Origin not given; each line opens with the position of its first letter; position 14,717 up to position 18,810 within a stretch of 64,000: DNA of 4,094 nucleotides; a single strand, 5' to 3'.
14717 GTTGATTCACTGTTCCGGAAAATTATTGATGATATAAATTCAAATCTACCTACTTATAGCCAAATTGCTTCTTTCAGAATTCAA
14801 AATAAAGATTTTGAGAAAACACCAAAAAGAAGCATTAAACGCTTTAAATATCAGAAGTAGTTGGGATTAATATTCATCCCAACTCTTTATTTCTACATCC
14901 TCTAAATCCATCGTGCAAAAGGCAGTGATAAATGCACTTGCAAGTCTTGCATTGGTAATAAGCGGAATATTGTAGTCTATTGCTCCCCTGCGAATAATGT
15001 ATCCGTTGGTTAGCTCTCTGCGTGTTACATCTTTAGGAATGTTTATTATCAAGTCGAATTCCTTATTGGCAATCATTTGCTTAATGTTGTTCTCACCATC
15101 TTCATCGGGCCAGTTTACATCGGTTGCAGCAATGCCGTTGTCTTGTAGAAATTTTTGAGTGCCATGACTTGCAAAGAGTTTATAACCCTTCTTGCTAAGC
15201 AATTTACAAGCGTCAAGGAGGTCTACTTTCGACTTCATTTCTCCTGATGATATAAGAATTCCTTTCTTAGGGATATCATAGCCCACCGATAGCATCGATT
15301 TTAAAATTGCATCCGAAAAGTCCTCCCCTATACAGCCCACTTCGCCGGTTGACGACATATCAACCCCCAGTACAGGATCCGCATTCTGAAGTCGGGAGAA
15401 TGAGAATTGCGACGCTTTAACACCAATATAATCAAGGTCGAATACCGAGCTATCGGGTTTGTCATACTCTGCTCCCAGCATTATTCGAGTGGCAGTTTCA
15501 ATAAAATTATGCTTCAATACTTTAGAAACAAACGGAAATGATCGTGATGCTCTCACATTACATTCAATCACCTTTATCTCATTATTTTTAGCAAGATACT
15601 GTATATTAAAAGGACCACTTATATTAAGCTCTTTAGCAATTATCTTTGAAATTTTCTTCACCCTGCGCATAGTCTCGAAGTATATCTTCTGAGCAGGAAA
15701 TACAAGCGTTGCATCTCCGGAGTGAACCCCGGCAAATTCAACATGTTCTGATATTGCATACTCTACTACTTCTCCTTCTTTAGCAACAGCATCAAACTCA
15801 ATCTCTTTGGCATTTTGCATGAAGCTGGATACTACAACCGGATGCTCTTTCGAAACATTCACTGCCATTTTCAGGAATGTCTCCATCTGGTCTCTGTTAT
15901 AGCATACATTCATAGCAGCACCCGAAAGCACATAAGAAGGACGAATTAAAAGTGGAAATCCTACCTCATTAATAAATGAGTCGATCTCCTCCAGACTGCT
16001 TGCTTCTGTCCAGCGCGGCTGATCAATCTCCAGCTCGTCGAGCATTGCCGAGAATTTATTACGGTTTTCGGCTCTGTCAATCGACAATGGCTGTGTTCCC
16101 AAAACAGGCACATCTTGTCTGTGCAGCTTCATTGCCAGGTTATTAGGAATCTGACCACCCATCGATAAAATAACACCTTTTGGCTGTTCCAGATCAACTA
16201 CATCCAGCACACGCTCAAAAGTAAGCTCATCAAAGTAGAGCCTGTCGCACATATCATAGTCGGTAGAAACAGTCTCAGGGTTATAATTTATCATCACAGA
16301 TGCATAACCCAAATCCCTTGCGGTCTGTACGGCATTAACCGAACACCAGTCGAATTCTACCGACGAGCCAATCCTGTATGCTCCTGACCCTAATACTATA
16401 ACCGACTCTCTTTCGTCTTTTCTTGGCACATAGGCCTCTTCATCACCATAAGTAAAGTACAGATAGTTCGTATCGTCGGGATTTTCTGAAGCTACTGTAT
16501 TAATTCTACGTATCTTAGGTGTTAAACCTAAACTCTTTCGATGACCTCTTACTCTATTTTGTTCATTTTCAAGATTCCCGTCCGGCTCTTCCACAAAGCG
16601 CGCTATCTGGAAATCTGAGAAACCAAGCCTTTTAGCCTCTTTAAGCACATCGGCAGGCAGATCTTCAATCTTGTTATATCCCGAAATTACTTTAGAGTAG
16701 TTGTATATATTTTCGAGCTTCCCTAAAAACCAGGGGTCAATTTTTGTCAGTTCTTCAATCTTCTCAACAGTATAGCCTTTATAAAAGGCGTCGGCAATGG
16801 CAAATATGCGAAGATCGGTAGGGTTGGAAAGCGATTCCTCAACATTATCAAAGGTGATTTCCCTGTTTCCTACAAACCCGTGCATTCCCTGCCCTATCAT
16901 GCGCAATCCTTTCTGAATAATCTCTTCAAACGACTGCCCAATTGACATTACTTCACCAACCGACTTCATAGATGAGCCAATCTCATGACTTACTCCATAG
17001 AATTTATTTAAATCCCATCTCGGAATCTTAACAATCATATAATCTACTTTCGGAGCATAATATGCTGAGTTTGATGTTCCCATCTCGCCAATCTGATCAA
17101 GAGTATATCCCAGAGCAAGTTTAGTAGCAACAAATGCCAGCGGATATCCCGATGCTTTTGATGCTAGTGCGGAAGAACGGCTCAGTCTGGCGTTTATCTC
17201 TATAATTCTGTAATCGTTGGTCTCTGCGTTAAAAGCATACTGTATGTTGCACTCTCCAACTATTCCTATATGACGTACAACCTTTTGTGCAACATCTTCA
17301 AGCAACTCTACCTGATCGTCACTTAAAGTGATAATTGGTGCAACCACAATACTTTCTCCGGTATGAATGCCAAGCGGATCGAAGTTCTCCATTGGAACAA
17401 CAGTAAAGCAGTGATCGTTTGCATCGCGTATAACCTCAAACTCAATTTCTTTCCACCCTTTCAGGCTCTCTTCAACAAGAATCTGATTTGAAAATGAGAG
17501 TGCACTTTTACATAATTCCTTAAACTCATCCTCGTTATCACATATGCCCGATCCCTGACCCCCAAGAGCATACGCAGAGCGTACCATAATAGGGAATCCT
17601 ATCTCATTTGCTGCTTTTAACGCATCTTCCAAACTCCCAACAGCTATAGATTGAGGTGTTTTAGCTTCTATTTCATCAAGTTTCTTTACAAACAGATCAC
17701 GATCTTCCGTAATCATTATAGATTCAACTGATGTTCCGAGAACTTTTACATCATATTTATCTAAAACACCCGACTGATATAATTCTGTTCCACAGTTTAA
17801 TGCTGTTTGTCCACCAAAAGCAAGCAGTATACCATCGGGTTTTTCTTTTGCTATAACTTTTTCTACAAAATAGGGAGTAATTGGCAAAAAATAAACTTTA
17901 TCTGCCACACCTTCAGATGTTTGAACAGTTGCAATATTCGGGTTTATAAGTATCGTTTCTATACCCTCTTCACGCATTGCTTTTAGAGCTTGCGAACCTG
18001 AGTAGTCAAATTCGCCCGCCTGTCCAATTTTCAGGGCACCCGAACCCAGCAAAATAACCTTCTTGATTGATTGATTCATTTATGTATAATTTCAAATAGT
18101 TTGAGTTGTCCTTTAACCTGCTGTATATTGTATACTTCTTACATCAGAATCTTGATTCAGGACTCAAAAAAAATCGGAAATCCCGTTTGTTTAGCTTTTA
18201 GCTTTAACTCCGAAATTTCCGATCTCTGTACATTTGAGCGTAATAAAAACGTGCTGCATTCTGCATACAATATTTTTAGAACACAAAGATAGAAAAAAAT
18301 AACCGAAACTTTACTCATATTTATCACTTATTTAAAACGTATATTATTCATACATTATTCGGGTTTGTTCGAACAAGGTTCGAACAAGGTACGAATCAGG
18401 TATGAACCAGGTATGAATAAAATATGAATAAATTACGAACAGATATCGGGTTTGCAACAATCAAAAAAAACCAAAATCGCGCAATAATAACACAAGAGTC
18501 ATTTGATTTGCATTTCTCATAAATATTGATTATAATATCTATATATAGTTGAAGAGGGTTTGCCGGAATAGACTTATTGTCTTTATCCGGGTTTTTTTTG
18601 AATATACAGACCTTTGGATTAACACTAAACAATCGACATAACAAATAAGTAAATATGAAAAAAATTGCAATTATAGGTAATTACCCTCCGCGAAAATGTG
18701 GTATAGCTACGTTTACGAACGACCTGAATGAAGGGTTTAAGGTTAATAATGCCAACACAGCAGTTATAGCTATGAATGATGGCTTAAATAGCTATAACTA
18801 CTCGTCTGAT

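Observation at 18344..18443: Seven direct repeats in perfect 11-bp register (copy A), homologous to an inverted copy 31 kb away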

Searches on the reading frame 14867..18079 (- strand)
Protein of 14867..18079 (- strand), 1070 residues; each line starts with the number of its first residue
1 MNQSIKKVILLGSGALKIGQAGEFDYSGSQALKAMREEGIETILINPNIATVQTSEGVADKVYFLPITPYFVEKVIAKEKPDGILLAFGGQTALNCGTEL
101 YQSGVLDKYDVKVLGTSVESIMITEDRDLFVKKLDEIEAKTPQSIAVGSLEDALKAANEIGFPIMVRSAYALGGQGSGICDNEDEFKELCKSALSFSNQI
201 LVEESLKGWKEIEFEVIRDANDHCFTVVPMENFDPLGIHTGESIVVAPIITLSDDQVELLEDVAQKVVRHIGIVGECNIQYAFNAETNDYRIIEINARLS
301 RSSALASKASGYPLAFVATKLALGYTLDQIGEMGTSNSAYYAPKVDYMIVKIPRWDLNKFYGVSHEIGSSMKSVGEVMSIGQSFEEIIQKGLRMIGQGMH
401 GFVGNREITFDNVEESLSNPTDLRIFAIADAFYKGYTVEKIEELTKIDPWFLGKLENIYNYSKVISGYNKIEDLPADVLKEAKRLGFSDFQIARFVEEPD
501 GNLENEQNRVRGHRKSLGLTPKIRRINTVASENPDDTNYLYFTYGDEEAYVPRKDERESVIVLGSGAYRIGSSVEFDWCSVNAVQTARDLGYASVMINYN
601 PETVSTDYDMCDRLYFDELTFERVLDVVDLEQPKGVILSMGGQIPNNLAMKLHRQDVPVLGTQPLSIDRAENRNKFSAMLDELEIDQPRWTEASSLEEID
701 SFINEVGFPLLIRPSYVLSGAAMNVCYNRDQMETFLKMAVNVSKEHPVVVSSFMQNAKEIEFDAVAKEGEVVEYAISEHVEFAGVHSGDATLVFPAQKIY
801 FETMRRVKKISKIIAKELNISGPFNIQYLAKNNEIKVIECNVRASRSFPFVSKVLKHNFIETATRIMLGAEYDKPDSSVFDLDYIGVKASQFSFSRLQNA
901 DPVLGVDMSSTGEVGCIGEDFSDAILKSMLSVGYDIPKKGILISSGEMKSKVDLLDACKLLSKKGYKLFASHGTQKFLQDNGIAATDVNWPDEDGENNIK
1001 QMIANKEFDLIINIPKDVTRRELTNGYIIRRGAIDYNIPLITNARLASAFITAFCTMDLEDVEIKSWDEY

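Call 7: search_protein_families(library=pfam, proteins=[window:14867-18079:-])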
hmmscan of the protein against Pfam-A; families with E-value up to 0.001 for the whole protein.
window:14867-18079:- (1070 aa): 9 families
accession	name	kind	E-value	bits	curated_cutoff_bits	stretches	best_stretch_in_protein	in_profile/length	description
PF02786.22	CPSase_L_D2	-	5.4e-99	330.4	19.8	2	126-329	1-210/211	Carbamoyl-phosphate synthase L chain, ATP binding domain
PF25596.1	CPSase_L_D1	-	3.4e-92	304.7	27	2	5-122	2-117/118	Carbamoyl phosphate synthase preATP-grasp domain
PF02787.25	CPSase_L_D3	-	5e-29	100.5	26.6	1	415-495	1-79/80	Carbamoyl-phosphate synthetase large chain, oligomerisation domain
PF02222.28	ATP-grasp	-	1.6e-21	77.2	27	2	134-279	3-145/179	ATP-grasp domain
PF02142.27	MGS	-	2.9e-21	75.8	24.1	1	954-1042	2-94/94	MGS-like domain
PF07478.18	Dala_Dala_lig_C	-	4e-14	53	24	1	155-297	30-174/204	D-ala D-ala ligase C-terminus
PF15632.11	ATPgrasp_Ter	-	2.8e-10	40.5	29.1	1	759-872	15-113/131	ATP-grasp in the biosynthetic pathway with Ter operon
PF01071.24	GARS_A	-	2e-07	31.5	27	0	134-269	10-156/194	Phosphoribosylglycinamide synthetase, ATP-grasp (A) domain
PF08443.16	RimK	-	6.8e-06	26.2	21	0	671-773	2-101/188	RimK-like ATP-grasp domain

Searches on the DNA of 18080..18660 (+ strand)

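Call 66: search_dna_similar(query=window:18330-18460:+, collection=plasmids, mode=distant, max_evalue=0.01, max_rows=15)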
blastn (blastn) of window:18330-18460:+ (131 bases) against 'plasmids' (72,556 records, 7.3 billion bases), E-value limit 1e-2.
No match.

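Call 91: search_rna_families(source=window, start=18080, end=18660, threshold=evalue, max_evalue=1)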
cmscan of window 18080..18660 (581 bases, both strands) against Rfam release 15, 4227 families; matches with E-value up to 1: 2.
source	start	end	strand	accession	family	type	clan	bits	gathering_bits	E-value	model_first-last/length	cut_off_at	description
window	18554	18646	+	RF02688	RAGATH-13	Gene; ribozyme;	-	22.2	80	0.075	1-95/95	no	RAGATH-13 RNA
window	18351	18402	+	RF00956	MIR1444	Gene; miRNA;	-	20.1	80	0.41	1-85/85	no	MIR1444 microRNA precursor family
